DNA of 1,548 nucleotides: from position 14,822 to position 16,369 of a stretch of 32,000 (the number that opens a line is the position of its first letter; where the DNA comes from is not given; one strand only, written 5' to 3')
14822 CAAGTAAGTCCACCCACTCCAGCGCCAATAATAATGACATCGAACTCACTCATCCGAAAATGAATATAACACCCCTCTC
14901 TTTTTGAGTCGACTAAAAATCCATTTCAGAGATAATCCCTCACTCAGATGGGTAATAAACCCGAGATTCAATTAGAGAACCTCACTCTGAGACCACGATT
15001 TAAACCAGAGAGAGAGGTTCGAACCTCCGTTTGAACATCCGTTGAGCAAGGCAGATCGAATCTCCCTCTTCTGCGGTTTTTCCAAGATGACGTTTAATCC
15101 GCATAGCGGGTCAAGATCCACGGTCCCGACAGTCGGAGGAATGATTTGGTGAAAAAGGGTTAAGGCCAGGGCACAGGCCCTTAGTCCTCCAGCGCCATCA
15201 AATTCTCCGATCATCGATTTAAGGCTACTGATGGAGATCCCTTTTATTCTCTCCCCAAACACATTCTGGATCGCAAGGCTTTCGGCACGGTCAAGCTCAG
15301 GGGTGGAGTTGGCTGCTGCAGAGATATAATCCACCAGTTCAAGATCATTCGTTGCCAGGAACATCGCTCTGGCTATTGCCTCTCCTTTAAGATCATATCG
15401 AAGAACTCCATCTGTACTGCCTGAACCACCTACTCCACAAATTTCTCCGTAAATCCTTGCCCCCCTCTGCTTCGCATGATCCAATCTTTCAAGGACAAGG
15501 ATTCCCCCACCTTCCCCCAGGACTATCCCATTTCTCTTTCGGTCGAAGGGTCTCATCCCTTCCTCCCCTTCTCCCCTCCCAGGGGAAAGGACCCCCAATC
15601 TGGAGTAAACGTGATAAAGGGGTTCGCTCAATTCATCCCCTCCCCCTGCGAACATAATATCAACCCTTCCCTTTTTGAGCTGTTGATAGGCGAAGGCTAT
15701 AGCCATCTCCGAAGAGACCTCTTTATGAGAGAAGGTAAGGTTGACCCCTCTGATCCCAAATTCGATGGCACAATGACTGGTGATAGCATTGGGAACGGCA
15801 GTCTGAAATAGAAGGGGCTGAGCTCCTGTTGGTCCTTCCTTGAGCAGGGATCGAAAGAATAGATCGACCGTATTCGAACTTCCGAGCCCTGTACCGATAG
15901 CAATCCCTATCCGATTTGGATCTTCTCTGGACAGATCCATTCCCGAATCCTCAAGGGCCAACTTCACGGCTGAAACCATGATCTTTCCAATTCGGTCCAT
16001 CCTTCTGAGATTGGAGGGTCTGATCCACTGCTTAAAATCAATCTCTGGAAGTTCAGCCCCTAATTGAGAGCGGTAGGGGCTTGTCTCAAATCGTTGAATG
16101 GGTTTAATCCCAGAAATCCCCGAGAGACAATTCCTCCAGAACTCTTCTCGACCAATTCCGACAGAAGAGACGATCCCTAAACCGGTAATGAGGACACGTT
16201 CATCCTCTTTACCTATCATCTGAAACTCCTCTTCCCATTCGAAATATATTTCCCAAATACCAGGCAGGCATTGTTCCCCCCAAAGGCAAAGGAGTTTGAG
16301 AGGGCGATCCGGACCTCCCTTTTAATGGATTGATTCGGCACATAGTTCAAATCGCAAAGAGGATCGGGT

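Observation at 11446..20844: Nine-gene minus-strand array that looks like an uncharacterised envelope-lipid or polyketide-like synthesis and export system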

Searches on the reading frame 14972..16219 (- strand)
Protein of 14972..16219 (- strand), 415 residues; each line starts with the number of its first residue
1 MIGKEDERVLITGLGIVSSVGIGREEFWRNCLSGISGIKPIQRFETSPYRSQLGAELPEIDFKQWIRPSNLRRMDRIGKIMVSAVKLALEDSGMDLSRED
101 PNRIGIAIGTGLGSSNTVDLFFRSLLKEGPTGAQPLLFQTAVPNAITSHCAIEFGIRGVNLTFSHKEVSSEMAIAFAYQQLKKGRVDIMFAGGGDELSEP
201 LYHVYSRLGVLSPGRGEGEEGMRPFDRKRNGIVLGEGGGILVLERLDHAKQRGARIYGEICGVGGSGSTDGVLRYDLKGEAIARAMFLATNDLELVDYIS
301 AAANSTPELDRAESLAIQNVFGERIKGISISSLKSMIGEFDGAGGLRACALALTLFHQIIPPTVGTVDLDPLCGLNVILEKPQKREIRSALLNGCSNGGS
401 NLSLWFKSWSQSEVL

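Call 3: search_protein_families(library=pfam, proteins=[window:14972-16219:-], max_evalue=0.01)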
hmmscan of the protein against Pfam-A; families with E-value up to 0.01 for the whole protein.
window:14972-16219:- (415 aa): 2 families
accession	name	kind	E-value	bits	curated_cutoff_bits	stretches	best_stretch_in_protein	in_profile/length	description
PF00109.32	ketoacyl-synt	-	7.9e-38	130.9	20.8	1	7-249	2-252/252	Beta-ketoacyl synthase, N-terminal domain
PF02801.28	Ketoacyl-synt_C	-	1e-15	58.2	20.8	1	279-365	28-117/119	Beta-ketoacyl synthase, C-terminal domain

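Call 4: search_protein_families(library=ncbifam, proteins=[window:14972-16219:-], max_evalue=0.01)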
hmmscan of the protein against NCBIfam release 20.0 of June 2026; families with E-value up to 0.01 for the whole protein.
window:14972-16219:- (415 aa): 20 families
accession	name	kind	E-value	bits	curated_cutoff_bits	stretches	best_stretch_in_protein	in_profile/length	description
TIGR03150.1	fabF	equivalog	5.4e-95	318.5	493.75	1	7-407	1-407/407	beta-ketoacyl-ACP synthase II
NF005589.0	PRK07314.1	subfamily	3.1e-91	306.2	387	1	6-409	3-412/413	beta-ketoacyl-ACP synthase II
NF004970.0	PRK06333.1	subfamily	1.6e-69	234.8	525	1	6-410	3-423/424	beta-ketoacyl-ACP synthase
NF006434.0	PRK08722.1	equivalog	7.8e-65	219.3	759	1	7-407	4-412/414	beta-ketoacyl-ACP synthase II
NF006274.0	PRK08439.1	equivalog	8.3e-65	219.1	621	1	7-407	2-404/406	beta-ketoacyl-ACP synthase II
NF005935.0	PRK07967.1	equivalog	7.6e-62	209.4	630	1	8-410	3-405/406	beta-ketoacyl-ACP synthase I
NF006587.0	PRK09116.1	equivalog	3.4e-58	197.3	470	1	7-409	2-407/408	beta-ketoacyl-ACP synthase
NF005076.0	PRK06501.1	equivalog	1.3e-53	182.4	629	1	9-405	13-419/425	beta-ketoacyl-ACP synthase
NF005916.1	PRK07910.1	equivalog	1.6e-49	168.9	560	1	7-406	12-415/418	KasA/KasB family beta-ketoacyl-ACP synthase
NF004618.0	PRK05952.1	equivalog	1.3e-40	139.5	455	1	8-404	3-378/384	beta-ketoacyl-ACP synthase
NF058662.1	cispenta_AmcF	equivalog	1.9e-39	135.8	325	1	9-406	2-367/369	cispentacin biosynthesis acyltransferase subunit AmcF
NF005490.0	PRK07103.1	equivalog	4.8e-38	131.3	445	1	6-406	3-410/414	polyketide beta-ketoacyl:acyl carrier protein synthase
NF006618.0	PRK09185.1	subfamily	6.3e-32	111.1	407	1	8-407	4-391/394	beta-ketoacyl-ACP synthase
NF005084.0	PRK06519.1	equivalog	7e-24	84.7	320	1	5-331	4-333/397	beta-ketoacyl-ACP synthase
TIGR02813.1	omega_3_PfaA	subfamily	4.4e-19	66.8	1010.1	1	140-365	179-408/2582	polyketide-type polyunsaturated fatty acid synthase PfaA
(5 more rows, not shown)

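Call 24: search_solved_structures(query=window:14972-16219:-, max_evalue=1e-10)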
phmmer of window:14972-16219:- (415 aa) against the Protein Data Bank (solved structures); distinct sequences matched with E-value up to 1e-10: 104 (the best 60 are shown).
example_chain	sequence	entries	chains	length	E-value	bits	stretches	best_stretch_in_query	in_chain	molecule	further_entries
1j3n_A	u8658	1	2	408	1.4e-75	258.2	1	8-407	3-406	3-oxoacyl-(acyl-carrier protein) synthase II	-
9s5h_B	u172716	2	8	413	1e-74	255.4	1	3-408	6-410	3-oxoacyl-(Acyl-carrier-protein) synthase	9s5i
4ls5_A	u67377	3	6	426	2.1e-72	247.8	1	6-409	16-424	3-oxoacyl-[acyl-carrier-protein] synthase 2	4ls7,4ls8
4ls6_A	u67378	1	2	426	4e-72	246.9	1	6-409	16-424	3-oxoacyl-[acyl-carrier-protein] synthase 2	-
3o04_A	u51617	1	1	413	2.8e-69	237.5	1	6-407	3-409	beta-keto-acyl carrier protein synthase II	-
5sxo_A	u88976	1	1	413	7.4e-69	236.1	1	6-407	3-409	3-oxoacyl-[acyl-carrier-protein] synthase 2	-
2gqd_A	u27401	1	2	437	4.8e-67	230.2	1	5-409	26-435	3-oxoacyl-[acyl-carrier-protein] synthase 2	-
9s5h_C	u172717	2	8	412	2.8e-66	227.7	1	6-407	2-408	3-oxoacyl-(Acyl-carrier-protein) synthase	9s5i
4jb6_A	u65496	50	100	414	2.3e-65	224.6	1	7-409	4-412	3-oxoacyl-[acyl-carrier-protein] synthase 2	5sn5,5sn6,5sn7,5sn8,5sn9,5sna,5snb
8cou_A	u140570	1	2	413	3.1e-65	224.2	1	7-408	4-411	3-oxoacyl-[acyl-carrier-protein] synthase 2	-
7oc0_A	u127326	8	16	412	3.4e-65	224.1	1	7-408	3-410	3-oxoacyl-[acyl-carrier-protein] synthase 2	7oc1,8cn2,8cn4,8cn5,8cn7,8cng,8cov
8cn8_A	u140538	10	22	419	4.2e-65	223.8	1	6-409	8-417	3-oxoacyl-[acyl-carrier-protein] synthase 2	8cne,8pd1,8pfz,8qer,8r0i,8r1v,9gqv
9lpl_A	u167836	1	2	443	8.7e-65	222.7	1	7-408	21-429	3-oxoacyl-[acyl-carrier-protein] synthase 2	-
8pj0_A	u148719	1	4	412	9.4e-65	222.6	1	7-408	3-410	3-oxoacyl-[acyl-carrier-protein] synthase 2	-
8qm1_A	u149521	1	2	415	1.2e-64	222.2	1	7-409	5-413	3-oxoacyl-[acyl-carrier-protein] synthase 2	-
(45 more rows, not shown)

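Call 39: find_homologous_proteins(query=window:14972-16219:-, max_evalue=1e-30)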
Query window:14972-16219:- (415 aa): 2092 proteins with E <= 1e-30 among 8000 candidates; the best 120 are listed.
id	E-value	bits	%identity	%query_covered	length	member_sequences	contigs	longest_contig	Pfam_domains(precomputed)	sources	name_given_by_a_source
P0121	1.8e-270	915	99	100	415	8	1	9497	PF00109.33,PF02801.29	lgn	-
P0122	1.1e-226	771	82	99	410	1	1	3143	PF00109.33,PF02801.29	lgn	-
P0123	9.2e-225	764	83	99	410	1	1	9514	PF00109.33,PF02801.29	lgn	-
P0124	3.1e-205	700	74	97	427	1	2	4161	PF00109.33,PF02801.29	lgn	-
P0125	2.3e-203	694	75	97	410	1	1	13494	PF00109.33,PF02801.29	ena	-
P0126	5.0e-203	693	75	97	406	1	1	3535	PF00109.33,PF02801.29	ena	-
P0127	7.7e-203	692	73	99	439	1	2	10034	PF00109.33,PF02801.29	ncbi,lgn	-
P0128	1.4e-202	691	74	98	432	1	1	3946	PF00109.33,PF02801.29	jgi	jgi:3-oxoacyl-[acyl-carrier-protein] synthase II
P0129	1.7e-202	691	75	97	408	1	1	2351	PF00109.33,PF02801.29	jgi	jgi:3-oxoacyl-[acyl-carrier-protein] synthase II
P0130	2.3e-202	691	73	98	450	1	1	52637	PF00109.33,PF02801.29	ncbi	-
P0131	2.6e-202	691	75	98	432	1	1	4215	PF00109.33,PF02801.29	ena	-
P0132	3.0e-202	690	75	97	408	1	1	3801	PF00109.33,PF02801.29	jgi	jgi:3-oxoacyl-[acyl-carrier-protein] synthase II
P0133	3.6e-202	690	74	97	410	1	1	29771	PF00109.33,PF02801.29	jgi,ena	-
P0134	3.6e-202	690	75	97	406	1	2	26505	PF00109.33,PF02801.29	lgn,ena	-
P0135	4.4e-202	690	75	97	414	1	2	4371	PF00109.33,PF02801.29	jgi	jgi:3-oxoacyl-[acyl-carrier-protein] synthase II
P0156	5.6e-200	683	72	99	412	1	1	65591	PF00109.33,PF02801.29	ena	-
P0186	3.1e-199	680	73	98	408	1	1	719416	PF00109.33,PF02801.29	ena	-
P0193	5.5e-199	680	72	98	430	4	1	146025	PF00109.33,PF02801.29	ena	-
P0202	1.3e-198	678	73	97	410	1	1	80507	PF00109.33,PF02801.29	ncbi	-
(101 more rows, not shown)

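Call 40: find_encoding_contigs(protein=P0186, flank=10000, max_places=2)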
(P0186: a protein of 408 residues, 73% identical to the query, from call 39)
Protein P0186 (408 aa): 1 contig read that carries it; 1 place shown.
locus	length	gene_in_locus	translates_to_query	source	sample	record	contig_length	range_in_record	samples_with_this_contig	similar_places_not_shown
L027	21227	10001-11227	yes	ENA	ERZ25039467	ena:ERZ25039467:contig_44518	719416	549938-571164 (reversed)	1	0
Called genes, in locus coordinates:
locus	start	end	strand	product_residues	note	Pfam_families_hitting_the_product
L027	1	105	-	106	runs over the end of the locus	PF20586:DUF6788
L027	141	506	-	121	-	PF09572:RE_XamI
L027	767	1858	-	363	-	-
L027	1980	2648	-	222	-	-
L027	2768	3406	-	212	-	-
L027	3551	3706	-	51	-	PF12836:HHH_3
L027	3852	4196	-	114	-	-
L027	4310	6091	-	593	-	PF03235:GmrSD_N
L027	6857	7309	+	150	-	PF00891:Methyltransf_2 (weak), PF01209:Ubie_methyltran, PF13489:Methyltransf_23, PF05175:MTS, PF13847:Methyltransf_31, PF08241:Methyltransf_11, PF08242:Methyltransf_12, PF13649:Methyltransf_25, +2 more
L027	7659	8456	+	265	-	PF13489:Methyltransf_23, PF13847:Methyltransf_31, PF08241:Methyltransf_11, PF08242:Methyltransf_12, PF13649:Methyltransf_25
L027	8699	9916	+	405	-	PF00109:ketoacyl-synt, PF00108:Thiolase_N (faint), PF02801:Ketoacyl-synt_C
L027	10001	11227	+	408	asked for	PF00109:ketoacyl-synt, PF02801:Ketoacyl-synt_C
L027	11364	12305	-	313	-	PF00108:Thiolase_N, PF02803:Thiolase_C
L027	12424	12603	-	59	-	-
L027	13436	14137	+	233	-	PF13487:HD_5, PF01966:HD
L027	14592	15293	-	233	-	PF09296:NUDIX-like (weak)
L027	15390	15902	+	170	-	PF01946:Thi4, PF00890:FAD_binding_2, PF01266:DAO, PF01494:FAD_binding_3 (weak), PF03486:HI0933_like (weak), PF12831:FAD_oxidored, PF13450:NAD_binding_8, PF01593:Amino_oxidase, +2 more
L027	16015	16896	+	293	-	PF01593:Amino_oxidase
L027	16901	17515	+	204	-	-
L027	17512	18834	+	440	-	PF02310:B12-binding (weak), PF04055:Radical_SAM, PF13282:DUF4070 (weak)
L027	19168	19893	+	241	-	PF00535:Glycos_transf_2, PF13641:Glyco_tranf_2_3 (weak)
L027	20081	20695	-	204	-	PF02801:Ketoacyl-synt_C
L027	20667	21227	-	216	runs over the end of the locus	PF00109:ketoacyl-synt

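Call 41: find_encoding_contigs(protein=P0202, flank=10000, max_places=2)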
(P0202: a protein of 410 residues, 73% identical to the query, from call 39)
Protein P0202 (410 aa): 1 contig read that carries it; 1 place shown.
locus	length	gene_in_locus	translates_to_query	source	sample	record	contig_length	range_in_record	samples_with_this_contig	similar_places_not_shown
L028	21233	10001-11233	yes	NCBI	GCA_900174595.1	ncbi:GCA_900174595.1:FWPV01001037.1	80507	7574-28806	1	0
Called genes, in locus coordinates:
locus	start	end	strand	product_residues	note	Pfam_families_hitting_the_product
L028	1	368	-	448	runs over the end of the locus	PF02310:B12-binding, PF19864:Radical_SAM_N2 (weak), PF04055:Radical_SAM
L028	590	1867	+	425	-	PF02771:Acyl-CoA_dh_N, PF02770:Acyl-CoA_dh_M, PF00441:Acyl-CoA_dh_1, PF08028:Acyl-CoA_dh_2, PF22924:ACOX_C_alpha1 (faint)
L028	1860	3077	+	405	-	PF00109:ketoacyl-synt, PF02801:Ketoacyl-synt_C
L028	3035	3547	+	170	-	PF06695:Sm_multidrug_ex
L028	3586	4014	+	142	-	PF07977:FabA, PF22818:ApeI-like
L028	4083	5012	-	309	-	PF01555:N6_N4_Mtase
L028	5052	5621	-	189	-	PF15514:ThaI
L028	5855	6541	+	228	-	PF00891:Methyltransf_2 (weak), PF01209:Ubie_methyltran, PF13489:Methyltransf_23, PF05175:MTS, PF13847:Methyltransf_31, PF08241:Methyltransf_11, PF08242:Methyltransf_12, PF13649:Methyltransf_25, +2 more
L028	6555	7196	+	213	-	-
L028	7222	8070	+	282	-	PF13489:Methyltransf_23, PF02353:CMAS (weak), PF13649:Methyltransf_25, PF13847:Methyltransf_31, PF08241:Methyltransf_11, PF08242:Methyltransf_12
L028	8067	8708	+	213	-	PF03548:LolA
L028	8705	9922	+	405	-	PF00109:ketoacyl-synt, PF00108:Thiolase_N (faint), PF02801:Ketoacyl-synt_C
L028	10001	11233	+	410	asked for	PF00109:ketoacyl-synt, PF02801:Ketoacyl-synt_C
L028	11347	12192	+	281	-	PF01592:NifU_N, PF04324:Fer2_BFD, PF01106:NifU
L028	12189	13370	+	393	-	PF00155:Aminotran_1_2, PF00266:Aminotran_5, PF01212:Beta_elim_lyase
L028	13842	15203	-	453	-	PF01970:TctA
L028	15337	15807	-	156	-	PF07331:TctB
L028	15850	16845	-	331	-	PF03401:TctC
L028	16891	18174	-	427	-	PF00275:EPSP_synthase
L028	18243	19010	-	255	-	PF09339:HTH_IclR, PF01614:IclR_C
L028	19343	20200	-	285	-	PF00149:Metallophos (weak)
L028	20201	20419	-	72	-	PF21344:Zn_ribbon_LysW (weak)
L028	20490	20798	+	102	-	PF12779:WXXGXW (faint)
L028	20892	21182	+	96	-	PF02416:TatA_B_E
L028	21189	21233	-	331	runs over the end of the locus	PF00389:2-Hacid_dh, PF02826:2-Hacid_dh_C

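Call 88: find_encoding_contigs(protein=P0193, flank=10000, max_places=1)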
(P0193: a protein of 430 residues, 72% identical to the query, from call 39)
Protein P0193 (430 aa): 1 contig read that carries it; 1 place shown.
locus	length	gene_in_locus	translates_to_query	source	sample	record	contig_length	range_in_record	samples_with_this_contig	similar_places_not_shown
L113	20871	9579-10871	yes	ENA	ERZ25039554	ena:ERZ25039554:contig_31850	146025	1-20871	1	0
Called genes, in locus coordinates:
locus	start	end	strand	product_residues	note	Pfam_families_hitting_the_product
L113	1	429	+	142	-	?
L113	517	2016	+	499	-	PF02310:B12-binding, PF04055:Radical_SAM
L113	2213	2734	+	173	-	PF07977:FabA, PF22818:ApeI-like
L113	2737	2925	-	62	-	-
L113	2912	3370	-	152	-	-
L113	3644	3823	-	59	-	-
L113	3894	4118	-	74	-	-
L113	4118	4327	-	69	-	-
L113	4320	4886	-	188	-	-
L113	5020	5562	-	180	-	-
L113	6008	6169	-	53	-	-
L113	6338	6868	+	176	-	PF00891:Methyltransf_2 (weak), PF01209:Ubie_methyltran, PF13489:Methyltransf_23, PF05175:MTS, PF08241:Methyltransf_11, PF08242:Methyltransf_12, PF13649:Methyltransf_25, PF13847:Methyltransf_31, +2 more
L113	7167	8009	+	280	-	PF13489:Methyltransf_23, PF02353:CMAS (weak), PF08241:Methyltransf_11, PF08242:Methyltransf_12, PF13649:Methyltransf_25, PF13847:Methyltransf_31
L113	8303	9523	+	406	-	PF00109:ketoacyl-synt, PF00108:Thiolase_N (faint), PF02801:Ketoacyl-synt_C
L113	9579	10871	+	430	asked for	PF00109:ketoacyl-synt, PF02801:Ketoacyl-synt_C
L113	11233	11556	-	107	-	PF02627:CMD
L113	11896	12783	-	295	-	PF04015:DUF362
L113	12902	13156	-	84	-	-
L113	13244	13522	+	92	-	-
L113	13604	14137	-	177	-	PF00072:Response_reg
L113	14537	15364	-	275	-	PF09296:NUDIX-like, PF09297:Zn_ribbon_NUD, PF00293:NUDIX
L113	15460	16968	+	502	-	PF00890:FAD_binding_2, PF01266:DAO (weak), PF01494:FAD_binding_3 (weak), PF01946:Thi4, PF03486:HI0933_like (weak), PF07992:Pyr_redox_2 (weak), PF13450:NAD_binding_8, PF01593:Amino_oxidase, +4 more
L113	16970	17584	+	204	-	-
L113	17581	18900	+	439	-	PF02310:B12-binding, PF04055:Radical_SAM, PF13282:DUF4070 (weak)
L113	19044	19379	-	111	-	-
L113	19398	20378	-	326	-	PF00941:FAD_binding_5, PF03450:CO_deh_flav_C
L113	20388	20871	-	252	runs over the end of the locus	PF20256:MoCoBD_2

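Call 89: find_encoding_contigs(protein=P0156, flank=10000, max_places=1)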
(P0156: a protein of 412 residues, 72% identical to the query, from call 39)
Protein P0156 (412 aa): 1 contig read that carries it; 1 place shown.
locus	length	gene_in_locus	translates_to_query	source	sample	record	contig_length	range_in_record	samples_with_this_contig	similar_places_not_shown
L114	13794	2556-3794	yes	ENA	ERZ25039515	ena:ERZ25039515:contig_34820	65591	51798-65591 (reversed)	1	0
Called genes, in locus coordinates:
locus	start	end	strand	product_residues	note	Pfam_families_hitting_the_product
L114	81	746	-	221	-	PF00109:ketoacyl-synt, PF02801:Ketoacyl-synt_C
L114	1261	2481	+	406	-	PF00109:ketoacyl-synt, PF02801:Ketoacyl-synt_C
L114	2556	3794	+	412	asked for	PF00109:ketoacyl-synt, PF02801:Ketoacyl-synt_C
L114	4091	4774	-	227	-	-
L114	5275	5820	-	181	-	-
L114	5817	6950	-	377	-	PF01435:Peptidase_M48, PF07719:TPR_2 (faint), PF13414:TPR_11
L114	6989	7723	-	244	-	-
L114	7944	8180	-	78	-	-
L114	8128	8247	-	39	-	-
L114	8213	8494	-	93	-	-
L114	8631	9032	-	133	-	-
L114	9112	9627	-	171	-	PF01435:Peptidase_M48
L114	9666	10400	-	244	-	-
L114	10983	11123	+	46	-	-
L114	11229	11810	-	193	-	PF13489:Methyltransf_23, PF01135:PCMT (weak), PF01209:Ubie_methyltran, PF13847:Methyltransf_31, PF13649:Methyltransf_25, PF08241:Methyltransf_11, PF08242:Methyltransf_12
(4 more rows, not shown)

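Call 95: search_protein_families(library=ncbifam, proteins=[L113:517-2016:+, L028:6555-7196:+, L113:2213-2734:+], max_evalue=0.00001)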
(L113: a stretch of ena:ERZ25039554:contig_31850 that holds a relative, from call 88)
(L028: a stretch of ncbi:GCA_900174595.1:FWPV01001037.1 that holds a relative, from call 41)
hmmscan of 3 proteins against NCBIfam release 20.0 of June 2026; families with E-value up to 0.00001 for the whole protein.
L113:517-2016:+ (499 aa): 19 families
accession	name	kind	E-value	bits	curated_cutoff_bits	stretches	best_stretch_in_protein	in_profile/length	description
TIGR02026.1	BchE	equivalog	3.6e-65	220.7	481.35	1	3-454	2-452/497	magnesium-protoporphyrin IX monomethyl ester anaerobic oxidative cyclase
NF038361.1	rSAM_Sden_1168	equivalog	3.2e-39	134.9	575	1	2-429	64-516/560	Sden_1168 family B12-binding radical SAM P-methyltransferase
TIGR04367.1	HpnR_B12_rSAM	equivalog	4.1e-38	131.2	650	1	1-411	1-396/490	hopanoid C-3 methylase HpnR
TIGR03471.1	HpnJ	equivalog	1.2e-33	116.7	577.6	1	41-434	49-438/472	hopanoid biosynthesis associated radical SAM protein HpnJ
TIGR03975.1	rSAM_ocin_1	subfamily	7.9e-28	97.3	281.85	1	54-364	120-429/606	RiPP maturation radical SAM C-methyltransferase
TIGR04072.2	rSAM_ladder_B12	equivalog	1.2e-27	96.7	360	1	28-394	24-380/443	lipid biosynthesis B12-binding/radical SAM protein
NF050148.1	rSAM_ApyD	equivalog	2.1e-26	92.5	750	1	20-386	23-393/645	RiPP biosynthesis radical SAM protein ApyD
TIGR04385.1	B12_rSAM_cofa1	equivalog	1.6e-24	86.9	450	1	23-362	21-361/438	B12 lower ligand biosynthesis radical SAM protein BzaD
TIGR04479.1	bcpD_PhpK_rSAM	subfamily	4.6e-24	84.7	600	1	23-364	73-408/504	PhpK family radical SAM P-methyltransferase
NF040546.1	rSAM_CUAEP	equivalog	3.1e-20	72.3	500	1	22-364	13-340/468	CUAEP/CCAEP-tail radical SAM (seleno)protein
NF040542.1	rSAM_RCCLKC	equivalog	1.9e-18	66.9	450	1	78-363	64-348/423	arsinothricin biosynthesis radical SAM protein ArsL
TIGR04013.1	B12_SAM_MJ_1487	hypoth_equivalog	6.2e-18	64.8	251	1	47-390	28-362/382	TIGR04013 family B12-binding domain/radical SAM domain-containing protein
TIGR04014.1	B12_SAM_MJ_0865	equivalog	1.1e-15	57.4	360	1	53-386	29-358/434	methyl-coenzyme M reductase glutamine C-methyltransferase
TIGR04295.1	B12_rSAM_oligo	hypoth_equivalog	4.9e-15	55.1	400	1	30-352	33-350/422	TIGR04295 family B12-binding domain-containing radical SAM protein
NF033712.0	B12_rSAM_KedN5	subfamily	8.2e-15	54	700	1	37-249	37-250/624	KedN5 family methylcobalamin-dependent radical SAM C-methyltransferase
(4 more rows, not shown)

L028:6555-7196:+ (213 aa): 0 families

L113:2213-2734:+ (173 aa): 5 families
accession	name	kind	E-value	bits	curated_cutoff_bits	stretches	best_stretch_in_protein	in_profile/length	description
NF000582.1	PRK00006.1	equivalog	1.1e-44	151.8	113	1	4-138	2-135/137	3-hydroxyacyl-ACP dehydratase FabZ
TIGR01750.1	fabZ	equivalog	2.9e-44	150.4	155.15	1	2-138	1-139/141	3-hydroxyacyl-ACP dehydratase FabZ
NF009667.0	PRK13188.1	equivalog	3.8e-42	144.6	465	1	1-137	320-456/464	bifunctional UDP-3-O-[3-hydroxymyristoyl] N-acetylglucosamine deacetylase/3-hydroxyacyl-ACP dehydratase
NF058663.1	cispen_cyc_AmcE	equivalog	1.2e-16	61.2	140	1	2-133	4-135/153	cispentacin biosynthesis cyclizing decarboxylase AmcE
NF003509.0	PRK05174.1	equivalog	6.8e-06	26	124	1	16-105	33-125/172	bifunctional 3-hydroxydecanoyl-ACP dehydratase/trans-2-decenoyl-ACP isomerase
